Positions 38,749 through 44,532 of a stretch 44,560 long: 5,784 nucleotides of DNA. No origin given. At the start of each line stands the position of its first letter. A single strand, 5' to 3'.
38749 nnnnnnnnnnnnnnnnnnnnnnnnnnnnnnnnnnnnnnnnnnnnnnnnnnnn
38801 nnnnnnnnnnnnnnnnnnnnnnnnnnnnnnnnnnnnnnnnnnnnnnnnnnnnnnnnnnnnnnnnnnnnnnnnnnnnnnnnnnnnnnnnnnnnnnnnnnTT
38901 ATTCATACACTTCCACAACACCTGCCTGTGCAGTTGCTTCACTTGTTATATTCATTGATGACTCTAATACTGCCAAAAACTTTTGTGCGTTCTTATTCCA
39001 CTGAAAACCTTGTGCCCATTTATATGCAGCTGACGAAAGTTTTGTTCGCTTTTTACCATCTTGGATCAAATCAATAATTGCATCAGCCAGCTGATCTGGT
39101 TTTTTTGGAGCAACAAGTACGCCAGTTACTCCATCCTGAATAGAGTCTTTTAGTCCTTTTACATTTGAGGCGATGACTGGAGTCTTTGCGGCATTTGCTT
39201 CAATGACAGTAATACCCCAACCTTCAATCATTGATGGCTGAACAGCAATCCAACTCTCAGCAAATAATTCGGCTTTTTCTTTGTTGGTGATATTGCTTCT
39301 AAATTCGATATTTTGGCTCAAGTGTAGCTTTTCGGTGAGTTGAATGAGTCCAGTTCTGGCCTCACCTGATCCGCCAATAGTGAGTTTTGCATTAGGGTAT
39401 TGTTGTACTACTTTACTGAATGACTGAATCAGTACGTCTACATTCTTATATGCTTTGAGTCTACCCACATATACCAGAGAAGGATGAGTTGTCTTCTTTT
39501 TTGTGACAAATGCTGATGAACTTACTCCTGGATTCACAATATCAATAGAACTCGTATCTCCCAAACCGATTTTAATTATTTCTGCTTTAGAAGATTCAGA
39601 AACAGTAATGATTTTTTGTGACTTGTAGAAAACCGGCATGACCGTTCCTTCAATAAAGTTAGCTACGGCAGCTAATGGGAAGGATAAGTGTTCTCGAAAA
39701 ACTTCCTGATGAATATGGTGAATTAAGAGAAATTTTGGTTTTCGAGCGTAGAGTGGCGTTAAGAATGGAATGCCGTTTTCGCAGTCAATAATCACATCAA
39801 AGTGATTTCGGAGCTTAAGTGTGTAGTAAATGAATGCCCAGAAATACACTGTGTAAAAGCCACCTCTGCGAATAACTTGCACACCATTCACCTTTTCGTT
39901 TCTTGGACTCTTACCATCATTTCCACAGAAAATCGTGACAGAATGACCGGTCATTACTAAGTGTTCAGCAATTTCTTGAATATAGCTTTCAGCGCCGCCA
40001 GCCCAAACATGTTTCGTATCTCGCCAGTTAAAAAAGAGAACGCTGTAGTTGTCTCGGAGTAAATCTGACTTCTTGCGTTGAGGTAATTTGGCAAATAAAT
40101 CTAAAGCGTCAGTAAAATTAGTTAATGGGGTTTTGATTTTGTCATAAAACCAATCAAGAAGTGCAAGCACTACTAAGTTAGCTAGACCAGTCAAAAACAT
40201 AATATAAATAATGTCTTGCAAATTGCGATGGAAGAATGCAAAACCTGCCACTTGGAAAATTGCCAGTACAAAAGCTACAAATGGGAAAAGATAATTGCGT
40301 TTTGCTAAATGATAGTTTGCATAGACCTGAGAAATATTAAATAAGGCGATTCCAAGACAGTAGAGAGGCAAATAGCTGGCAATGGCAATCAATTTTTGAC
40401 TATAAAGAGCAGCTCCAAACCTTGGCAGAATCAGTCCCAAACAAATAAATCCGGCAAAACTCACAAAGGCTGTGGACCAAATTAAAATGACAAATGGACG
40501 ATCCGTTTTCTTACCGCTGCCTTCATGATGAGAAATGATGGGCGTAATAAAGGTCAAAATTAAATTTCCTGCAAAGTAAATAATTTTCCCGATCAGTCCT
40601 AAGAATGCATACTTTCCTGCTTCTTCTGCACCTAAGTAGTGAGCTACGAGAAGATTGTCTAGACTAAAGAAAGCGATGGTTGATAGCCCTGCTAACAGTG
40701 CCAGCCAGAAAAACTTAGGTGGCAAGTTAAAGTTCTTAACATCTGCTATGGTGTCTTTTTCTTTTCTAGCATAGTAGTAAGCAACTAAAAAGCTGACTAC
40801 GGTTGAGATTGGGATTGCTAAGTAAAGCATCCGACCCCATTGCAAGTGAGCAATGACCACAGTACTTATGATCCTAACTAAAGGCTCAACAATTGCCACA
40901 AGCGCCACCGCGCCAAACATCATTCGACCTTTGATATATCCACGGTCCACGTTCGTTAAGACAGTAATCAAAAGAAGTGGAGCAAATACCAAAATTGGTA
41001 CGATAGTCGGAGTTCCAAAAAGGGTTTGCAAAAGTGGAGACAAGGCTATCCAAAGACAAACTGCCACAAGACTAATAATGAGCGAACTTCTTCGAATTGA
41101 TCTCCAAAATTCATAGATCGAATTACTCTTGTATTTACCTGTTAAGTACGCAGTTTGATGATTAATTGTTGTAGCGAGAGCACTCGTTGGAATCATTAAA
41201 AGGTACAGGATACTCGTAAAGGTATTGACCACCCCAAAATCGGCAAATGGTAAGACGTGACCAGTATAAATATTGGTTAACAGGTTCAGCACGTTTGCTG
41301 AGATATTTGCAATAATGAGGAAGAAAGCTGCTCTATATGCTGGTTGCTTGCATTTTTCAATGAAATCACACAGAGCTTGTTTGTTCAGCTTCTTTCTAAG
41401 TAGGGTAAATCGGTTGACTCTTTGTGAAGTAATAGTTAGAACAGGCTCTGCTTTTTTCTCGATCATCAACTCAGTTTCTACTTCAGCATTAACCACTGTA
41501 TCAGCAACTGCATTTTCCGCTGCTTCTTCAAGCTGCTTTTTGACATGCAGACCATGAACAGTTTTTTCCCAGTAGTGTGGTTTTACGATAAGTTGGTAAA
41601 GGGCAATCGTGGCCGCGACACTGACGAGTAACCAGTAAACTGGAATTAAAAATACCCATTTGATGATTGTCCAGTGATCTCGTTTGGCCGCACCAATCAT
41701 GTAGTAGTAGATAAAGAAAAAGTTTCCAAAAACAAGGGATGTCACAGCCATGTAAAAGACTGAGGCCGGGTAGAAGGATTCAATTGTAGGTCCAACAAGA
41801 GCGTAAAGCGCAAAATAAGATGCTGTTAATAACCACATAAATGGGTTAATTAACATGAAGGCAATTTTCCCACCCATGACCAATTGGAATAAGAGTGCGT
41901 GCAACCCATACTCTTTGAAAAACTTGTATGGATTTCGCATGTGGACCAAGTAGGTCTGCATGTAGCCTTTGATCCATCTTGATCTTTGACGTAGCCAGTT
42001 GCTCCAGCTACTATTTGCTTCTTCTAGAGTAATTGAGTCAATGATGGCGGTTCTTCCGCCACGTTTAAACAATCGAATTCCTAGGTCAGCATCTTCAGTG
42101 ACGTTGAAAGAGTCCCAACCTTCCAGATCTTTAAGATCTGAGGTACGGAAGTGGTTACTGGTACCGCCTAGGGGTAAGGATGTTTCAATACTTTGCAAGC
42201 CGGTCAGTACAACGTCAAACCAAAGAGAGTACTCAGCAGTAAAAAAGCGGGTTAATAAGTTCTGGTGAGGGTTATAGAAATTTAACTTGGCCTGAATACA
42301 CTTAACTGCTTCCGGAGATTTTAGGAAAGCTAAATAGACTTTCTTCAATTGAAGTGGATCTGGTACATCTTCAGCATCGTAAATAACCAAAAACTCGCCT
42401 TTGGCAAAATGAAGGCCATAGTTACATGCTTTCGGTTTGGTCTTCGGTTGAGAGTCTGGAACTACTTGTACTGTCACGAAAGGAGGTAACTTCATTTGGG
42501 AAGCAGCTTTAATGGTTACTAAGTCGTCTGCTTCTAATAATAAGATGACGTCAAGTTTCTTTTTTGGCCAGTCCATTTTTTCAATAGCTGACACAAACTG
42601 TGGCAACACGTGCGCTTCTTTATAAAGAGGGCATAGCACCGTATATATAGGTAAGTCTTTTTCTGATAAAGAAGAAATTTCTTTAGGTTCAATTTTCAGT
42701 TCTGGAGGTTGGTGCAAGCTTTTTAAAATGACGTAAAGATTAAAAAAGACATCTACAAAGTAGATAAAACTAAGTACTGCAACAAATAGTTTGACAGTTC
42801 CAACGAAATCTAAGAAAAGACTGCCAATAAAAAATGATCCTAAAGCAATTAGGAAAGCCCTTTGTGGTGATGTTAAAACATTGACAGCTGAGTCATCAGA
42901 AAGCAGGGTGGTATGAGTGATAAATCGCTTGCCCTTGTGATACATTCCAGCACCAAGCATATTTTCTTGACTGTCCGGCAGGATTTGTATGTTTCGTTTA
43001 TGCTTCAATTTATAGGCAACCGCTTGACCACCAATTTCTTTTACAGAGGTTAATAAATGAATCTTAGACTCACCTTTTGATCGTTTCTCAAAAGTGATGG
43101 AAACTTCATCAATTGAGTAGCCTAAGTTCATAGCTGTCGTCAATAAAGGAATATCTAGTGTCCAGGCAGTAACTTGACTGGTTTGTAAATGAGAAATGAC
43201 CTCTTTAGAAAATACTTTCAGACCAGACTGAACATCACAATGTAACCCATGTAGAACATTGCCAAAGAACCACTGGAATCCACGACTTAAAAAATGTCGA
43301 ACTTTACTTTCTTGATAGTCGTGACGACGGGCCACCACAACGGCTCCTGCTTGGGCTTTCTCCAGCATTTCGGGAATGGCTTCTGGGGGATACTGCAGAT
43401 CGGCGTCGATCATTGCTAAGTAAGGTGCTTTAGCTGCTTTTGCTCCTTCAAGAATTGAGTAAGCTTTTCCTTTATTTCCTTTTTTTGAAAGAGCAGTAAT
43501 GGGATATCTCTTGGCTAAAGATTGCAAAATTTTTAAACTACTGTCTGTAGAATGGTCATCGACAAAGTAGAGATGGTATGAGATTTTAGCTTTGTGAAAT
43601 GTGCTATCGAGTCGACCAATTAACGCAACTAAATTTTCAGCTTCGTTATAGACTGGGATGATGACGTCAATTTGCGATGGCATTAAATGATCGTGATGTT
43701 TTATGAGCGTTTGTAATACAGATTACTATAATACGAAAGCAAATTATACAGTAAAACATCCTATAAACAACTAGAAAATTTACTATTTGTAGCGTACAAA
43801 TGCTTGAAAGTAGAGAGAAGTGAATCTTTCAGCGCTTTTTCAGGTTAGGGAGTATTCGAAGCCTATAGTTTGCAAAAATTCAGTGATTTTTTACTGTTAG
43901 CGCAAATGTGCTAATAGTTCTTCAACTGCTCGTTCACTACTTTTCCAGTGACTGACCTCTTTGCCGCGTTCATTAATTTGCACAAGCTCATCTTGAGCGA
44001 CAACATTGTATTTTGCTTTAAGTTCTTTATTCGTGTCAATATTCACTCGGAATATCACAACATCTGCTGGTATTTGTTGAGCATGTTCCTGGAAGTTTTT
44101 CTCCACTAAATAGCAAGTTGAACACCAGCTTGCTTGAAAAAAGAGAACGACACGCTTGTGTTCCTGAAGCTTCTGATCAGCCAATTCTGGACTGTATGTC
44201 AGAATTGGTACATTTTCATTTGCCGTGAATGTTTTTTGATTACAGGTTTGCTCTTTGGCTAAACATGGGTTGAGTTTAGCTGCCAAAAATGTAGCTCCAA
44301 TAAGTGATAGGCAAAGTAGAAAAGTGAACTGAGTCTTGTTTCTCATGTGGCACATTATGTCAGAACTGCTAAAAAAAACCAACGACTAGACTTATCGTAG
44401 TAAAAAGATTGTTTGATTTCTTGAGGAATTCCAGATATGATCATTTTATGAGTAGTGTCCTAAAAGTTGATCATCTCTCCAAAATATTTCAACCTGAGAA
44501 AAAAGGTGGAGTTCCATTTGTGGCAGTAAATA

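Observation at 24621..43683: A ~19-kb single-operon glycan assembly line combining synthase-type, flippase-type and GT-C-type logic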

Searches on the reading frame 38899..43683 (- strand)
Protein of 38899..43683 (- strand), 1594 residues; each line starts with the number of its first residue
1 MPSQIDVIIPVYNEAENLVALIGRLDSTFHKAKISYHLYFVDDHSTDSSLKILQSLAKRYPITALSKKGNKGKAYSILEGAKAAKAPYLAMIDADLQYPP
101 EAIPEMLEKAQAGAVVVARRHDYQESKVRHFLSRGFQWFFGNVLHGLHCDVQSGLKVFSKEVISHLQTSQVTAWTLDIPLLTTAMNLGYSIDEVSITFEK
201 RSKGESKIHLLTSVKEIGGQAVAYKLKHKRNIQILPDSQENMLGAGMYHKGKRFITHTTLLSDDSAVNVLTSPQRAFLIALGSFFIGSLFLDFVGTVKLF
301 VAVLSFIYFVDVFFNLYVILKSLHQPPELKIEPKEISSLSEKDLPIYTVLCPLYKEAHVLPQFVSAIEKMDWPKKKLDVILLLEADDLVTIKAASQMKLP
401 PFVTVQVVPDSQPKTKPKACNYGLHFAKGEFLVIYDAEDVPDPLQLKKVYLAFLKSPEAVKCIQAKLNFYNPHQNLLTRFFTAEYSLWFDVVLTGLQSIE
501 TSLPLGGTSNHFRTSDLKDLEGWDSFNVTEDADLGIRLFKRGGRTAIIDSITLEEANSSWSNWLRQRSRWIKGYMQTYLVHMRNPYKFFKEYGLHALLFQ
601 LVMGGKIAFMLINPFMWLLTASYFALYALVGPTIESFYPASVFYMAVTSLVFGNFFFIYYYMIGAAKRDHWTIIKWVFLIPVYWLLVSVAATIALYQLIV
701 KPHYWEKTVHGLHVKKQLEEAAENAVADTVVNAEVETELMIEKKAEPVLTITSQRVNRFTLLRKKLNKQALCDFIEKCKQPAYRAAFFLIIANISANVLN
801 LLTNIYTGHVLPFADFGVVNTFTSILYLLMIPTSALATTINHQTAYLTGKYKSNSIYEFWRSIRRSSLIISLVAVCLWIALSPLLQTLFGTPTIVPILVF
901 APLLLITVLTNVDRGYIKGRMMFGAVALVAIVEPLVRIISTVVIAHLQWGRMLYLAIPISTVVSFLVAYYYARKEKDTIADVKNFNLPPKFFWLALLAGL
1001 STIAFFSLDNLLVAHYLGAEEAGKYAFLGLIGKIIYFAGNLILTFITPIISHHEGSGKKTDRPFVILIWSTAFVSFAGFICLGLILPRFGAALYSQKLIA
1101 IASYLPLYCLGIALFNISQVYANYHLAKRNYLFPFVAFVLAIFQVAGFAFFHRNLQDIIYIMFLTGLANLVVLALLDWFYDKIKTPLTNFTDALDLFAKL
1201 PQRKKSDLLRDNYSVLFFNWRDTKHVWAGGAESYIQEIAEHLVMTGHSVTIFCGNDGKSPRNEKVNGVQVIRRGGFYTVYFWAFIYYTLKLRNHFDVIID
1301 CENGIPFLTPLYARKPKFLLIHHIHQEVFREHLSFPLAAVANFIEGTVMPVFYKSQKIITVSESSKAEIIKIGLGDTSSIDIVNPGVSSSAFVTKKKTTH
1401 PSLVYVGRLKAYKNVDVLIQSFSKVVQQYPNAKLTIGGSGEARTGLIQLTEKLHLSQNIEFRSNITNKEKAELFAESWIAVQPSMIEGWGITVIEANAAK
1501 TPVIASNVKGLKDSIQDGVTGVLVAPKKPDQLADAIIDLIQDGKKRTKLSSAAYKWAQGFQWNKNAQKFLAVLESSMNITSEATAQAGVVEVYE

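Call 4: search_protein_families(library=pfam, proteins=[window:38899-43683:-], max_evalue=0.01)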
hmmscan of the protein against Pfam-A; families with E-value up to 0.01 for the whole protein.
window:38899-43683:- (1594 aa): 11 families
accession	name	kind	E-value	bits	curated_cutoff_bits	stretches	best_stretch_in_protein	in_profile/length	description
PF00534.26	Glycos_transf_1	-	4.4e-44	150.5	26.4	1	1392-1556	7-172/172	Glycosyl transferases group 1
PF00535.33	Glycos_transf_2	-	2.3e-33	115.9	23.3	2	7-134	2-130/168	Glycosyl transferase family 2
PF13692.12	Glyco_trans_1_4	-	6.3e-33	114.5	27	1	1401-1542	2-142/142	Glycosyl transferases group 1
PF13641.12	Glyco_tranf_2_3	-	1.3e-28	101.1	27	2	347-573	3-230/230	Glycosyltransferase like family 2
PF13632.12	Glyco_trans_2_3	-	4.4e-21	76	27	1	433-627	3-193/198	Glycosyl transferase family group 2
PF13439.12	Glyco_transf_4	-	1.3e-14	55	28.5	1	1229-1387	2-166/170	Glycosyltransferase Family 4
PF20706.3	GT4-conflict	-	2e-09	37.4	26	1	1383-1568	177-384/385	Family 4 Glycosyltransferase in conflict systems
PF01943.22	Polysacc_synt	-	1.8e-07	31.3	28.2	1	785-1051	4-271/274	Polysaccharide biosynthesis protein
PF13506.12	Glyco_transf_21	-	2.5e-07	30.8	21.7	1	406-571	6-173/174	Glycosyl transferase family 21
PF13579.12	Glyco_trans_4_4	-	3.3e-07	31.2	29.7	1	1229-1376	1-148/158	Glycosyl transferase 4-like domain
PF13524.12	Glyco_trans_1_2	-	3.8e-06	27.4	25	1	1427-1570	10-143/144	Glycosyl transferase-like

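Call 47: search_solved_structures(query=window:38899-43683:-, max_evalue=0.001)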
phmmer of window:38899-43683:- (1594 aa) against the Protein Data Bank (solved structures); distinct sequences matched with E-value up to 0.001: 81 (the best 60 are shown).
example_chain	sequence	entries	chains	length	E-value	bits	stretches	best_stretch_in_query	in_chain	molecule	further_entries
5mlz_A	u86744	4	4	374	5.2e-20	73.6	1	4-209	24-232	Dolichol monophosphate mannose synthase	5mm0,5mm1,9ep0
3c4q_A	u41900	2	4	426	3.7e-16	60.9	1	1400-1572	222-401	Predicted glycosyltransferases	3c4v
3c48_A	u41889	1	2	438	4.2e-16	60.7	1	1400-1571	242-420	Predicted glycosyltransferases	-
5ekp_C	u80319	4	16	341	7.3e-14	53.3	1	4-143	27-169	Uncharacterized glycosyltransferase sll0501 | Glycosyltransferase sll0501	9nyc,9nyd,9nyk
5eke_A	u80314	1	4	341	7.4e-14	53.2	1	4-143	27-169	Uncharacterized glycosyltransferase sll0501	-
9nye_A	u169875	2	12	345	7.6e-14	53.2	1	4-143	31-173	Glycosyltransferase sll0501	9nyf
9hwj_A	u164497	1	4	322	9.2e-14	52.9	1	4-164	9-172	Undecaprenyl-phosphate 4-deoxy-4-formamido-L-arabinose transferase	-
9bhc_C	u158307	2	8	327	3.3e-13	51.1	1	4-162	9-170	Undecaprenyl-phosphate 4-deoxy-4-formamido-L-arabinose transferase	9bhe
8vxh_A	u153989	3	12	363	4.5e-13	50.7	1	4-163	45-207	Undecaprenyl-phosphate 4-deoxy-4-formamido-L-arabinose transferase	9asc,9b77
6kih_A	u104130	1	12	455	1.9e-12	48.5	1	1398-1549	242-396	Tll1590 protein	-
7lby_A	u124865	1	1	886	1.9e-12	48.5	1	333-629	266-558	Cellulose synthase catalytic subunit [UDP-forming]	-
9b8v_E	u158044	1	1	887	1.9e-12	48.5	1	333-629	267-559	Cellulose synthase catalytic subunit [UDP-forming]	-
9fmv_A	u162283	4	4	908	2.1e-12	48.5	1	333-629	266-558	Cellulose synthase catalytic subunit [UDP-forming]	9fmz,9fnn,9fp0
2jjm_A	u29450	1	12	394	5.3e-12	47.1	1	1402-1551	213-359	GLYCOSYL TRANSFERASE, GROUP 1 FAMILY PROTEIN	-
3mbo_A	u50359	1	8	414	5.9e-12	46.9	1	1402-1551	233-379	Glycosyltransferase, group 1 family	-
4n9w_A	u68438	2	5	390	1.4e-10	42.4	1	1229-1575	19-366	GDP-mannose-dependent alpha-(1-2)-phosphatidylinositol mannosyltransferase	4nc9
2gej_A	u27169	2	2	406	1.6e-10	42.2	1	1229-1575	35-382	PHOSPHATIDYLINOSITOL MANNOSYLTRANSFERASE (PimA)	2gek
2x6q_A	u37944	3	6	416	3.7e-06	27.7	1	1400-1575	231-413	TREHALOSE-SYNTHASE TRET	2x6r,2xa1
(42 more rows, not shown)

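Call 48: search_protein_families(library=ncbifam, proteins=[window:38899-43683:-], max_evalue=0.001)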
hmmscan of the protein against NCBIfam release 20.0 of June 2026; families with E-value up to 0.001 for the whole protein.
window:38899-43683:- (1594 aa): 56 families (the best 25 are shown)
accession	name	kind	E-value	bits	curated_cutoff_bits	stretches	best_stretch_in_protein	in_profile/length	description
TIGR03449.1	mycothiol_MshA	equivalog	5.6e-35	121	462.5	1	1355-1575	165-402/406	D-inositol-3-phosphate glycosyltransferase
TIGR03937.1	PgaC_IcaA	equivalog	1.3e-28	100.1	422.3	2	307-701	5-393/407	poly-beta-1,6-N-acetyl-D-glucosamine synthase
NF041876.1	EPS_EpsE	equivalog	1.8e-25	90.1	400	1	1394-1567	208-387/389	exopolysaccharide biosynthesis GT4 family glycosyltransferase EpsE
TIGR03088.1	stp2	hypoth_equivalog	5.8e-23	81.5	409.05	1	1400-1575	194-372/374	TIGR03088 family PEP-CTERM/XrtA system glycosyltransferase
NF047880.1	glyco_SdgA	exception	1.1e-22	80.3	800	1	1357-1572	270-486/488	serine-aspartate repeat adhesin O-glycosyltransferase SdgA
TIGR03111.1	glyc2_xrt_Gpos1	hypoth_equivalog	6.1e-22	78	363.95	2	341-706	45-415/439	TIGR03111 family XrtG-associated glycosyltransferase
NF007986.1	PRK10714.1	equivalog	1.6e-21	76.7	529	1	4-212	7-214/316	undecaprenyl-phosphate 4-deoxy-4-formamido-L-arabinose transferase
NF041010.1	glycosy_Agl16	equivalog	3e-21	75.7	575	1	1229-1575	15-350/352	glycosylation protein Agl16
TIGR03999.1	thiol_BshA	equivalog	5.9e-20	71.5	273.7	1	1381-1574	170-371/375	N-acetyl-alpha-D-glucosaminyl L-malate synthase BshA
NF047588.1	GlcsyltransPgfSStrep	equivalog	4.2e-19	68.9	500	1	5-167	3-168/308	glycosyltransferase PgfS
TIGR04157.1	glyco_rSAM_CFB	subfamily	1.6e-17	63.6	400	1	1365-1541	193-373/406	TIGR04157 family glycosyltransferase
NF046085.1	XrtY_assoc_Gly1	equivalog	3.9e-17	62.2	400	1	1353-1572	159-380/387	XrtY-associated glycosyltransferase XYAG1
TIGR04283.1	glyco_like_mftF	equivalog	8e-17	61.6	182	2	6-115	2-102/221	TIGR04283 family arsenosugar biosynthesis glycosyltransferase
TIGR04063.1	stp3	hypoth_equivalog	1.2e-16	60.6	442.05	1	1400-1574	213-393/397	TIGR04063 family PEP-CTERM/XrtA system glycosyltransferase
TIGR04047.1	MSMEG_0565_glyc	hypoth_equivalog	1.9e-16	60.1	259.85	1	1399-1572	192-370/373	MSMEG_0565 family glycosyltransferase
TIGR02095.1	glgA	subfamily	3.8e-14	52.2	328.45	1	1396-1575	290-476/477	glycogen/starch synthase, ADP-glucose type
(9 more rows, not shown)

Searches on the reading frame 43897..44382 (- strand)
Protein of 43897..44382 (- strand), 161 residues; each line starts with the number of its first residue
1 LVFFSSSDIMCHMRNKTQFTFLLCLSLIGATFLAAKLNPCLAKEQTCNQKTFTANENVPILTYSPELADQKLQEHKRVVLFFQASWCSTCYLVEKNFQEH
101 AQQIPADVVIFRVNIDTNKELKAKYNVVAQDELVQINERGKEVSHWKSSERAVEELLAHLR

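Call 5: search_protein_families(library=pfam, proteins=[window:43897-44382:-], max_evalue=0.01)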
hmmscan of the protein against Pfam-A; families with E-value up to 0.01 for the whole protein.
window:43897-44382:- (161 aa): 8 families
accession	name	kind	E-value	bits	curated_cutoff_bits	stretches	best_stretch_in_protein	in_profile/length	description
PF00085.26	Thioredoxin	-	2e-11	44.2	23.5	1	69-149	11-91/103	Thioredoxin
PF00578.27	AhpC-TSA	-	7.7e-06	26.3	26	1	68-123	21-75/124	AhpC/TSA family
PF13899.12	Thioredoxin_7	-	1.9e-05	25.2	27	1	69-119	11-64/83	Thioredoxin-like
PF13098.12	Thioredoxin_2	-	0.00046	20.9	27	1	73-122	3-55/104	Thioredoxin-like domain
PF05768.20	Glrx-like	-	0.00083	20.1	26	1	79-157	2-76/77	Glutaredoxin-like domain (DUF836)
PF08534.16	Redoxin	-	0.0018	18.5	26.6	1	70-120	23-75/148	Redoxin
PF13905.12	Thioredoxin_8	-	0.0033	18.2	27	1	76-120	2-48/94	Thioredoxin-like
PF06110.17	TXD17-like_Trx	-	0.01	16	23.1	0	84-133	35-84/119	Thioredoxin domain-containing protein 17-like, thioredoxin domain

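Call 81: search_protein_families(library=ncbifam, proteins=[window:43897-44382:-], max_evalue=0.01)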
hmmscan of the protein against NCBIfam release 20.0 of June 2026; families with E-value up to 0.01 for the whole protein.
window:43897-44382:- (161 aa): 11 families
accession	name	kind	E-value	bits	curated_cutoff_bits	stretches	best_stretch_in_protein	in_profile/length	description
TIGR01068.1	thioredoxin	equivalog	1.1e-10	41.6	96.8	1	70-144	8-82/101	thioredoxin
NF008229.0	PRK10996.1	equivalog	7.9e-08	32.1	125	1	62-142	39-118/141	thioredoxin TrxC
NF043050.1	DisulfRedDsbH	equivalog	8.9e-08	32.4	190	1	18-144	6-143/166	disulfide reductase DsbH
TIGR01126.1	pdi_dom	equivalog_domain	4.9e-07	30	107.2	1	70-158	8-99/105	protein disulfide-isomerase domain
NF045694.1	seleno_TsoB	exception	4.3e-06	25.1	805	1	53-146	452-553/572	rhodanese/DsbD fusion-like selenoprotein TsoB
NF040494.1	nitrored_ArsF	subfamily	0.00018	21.8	60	1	78-153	3-85/106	nitrophenyl compound nitroreductase subunit ArsF family protein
NF001419.0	PRK00293.1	subfamily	0.00026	19.7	330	1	21-144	421-552/574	protein-disulfide reductase DsbD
TIGR02738.1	TrbB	equivalog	0.00028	20.6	132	1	22-115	5-90/153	type-F conjugative transfer system pilin assembly thiol-disulfide isomerase TrbB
NF006898.0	PRK09381.1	equivalog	0.0003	21.1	138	1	74-134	20-80/109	thioredoxin TrxA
NF041202.1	StoA_CxxC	exception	0.00066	19.6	210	1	73-120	50-97/163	endospore biogenesis thiol-disulfide oxidoreductase StoA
TIGR01130.1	ER_PDI_fam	subfamily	0.0011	18.6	344.25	1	72-130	360-418/476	protein disulfide-isomerase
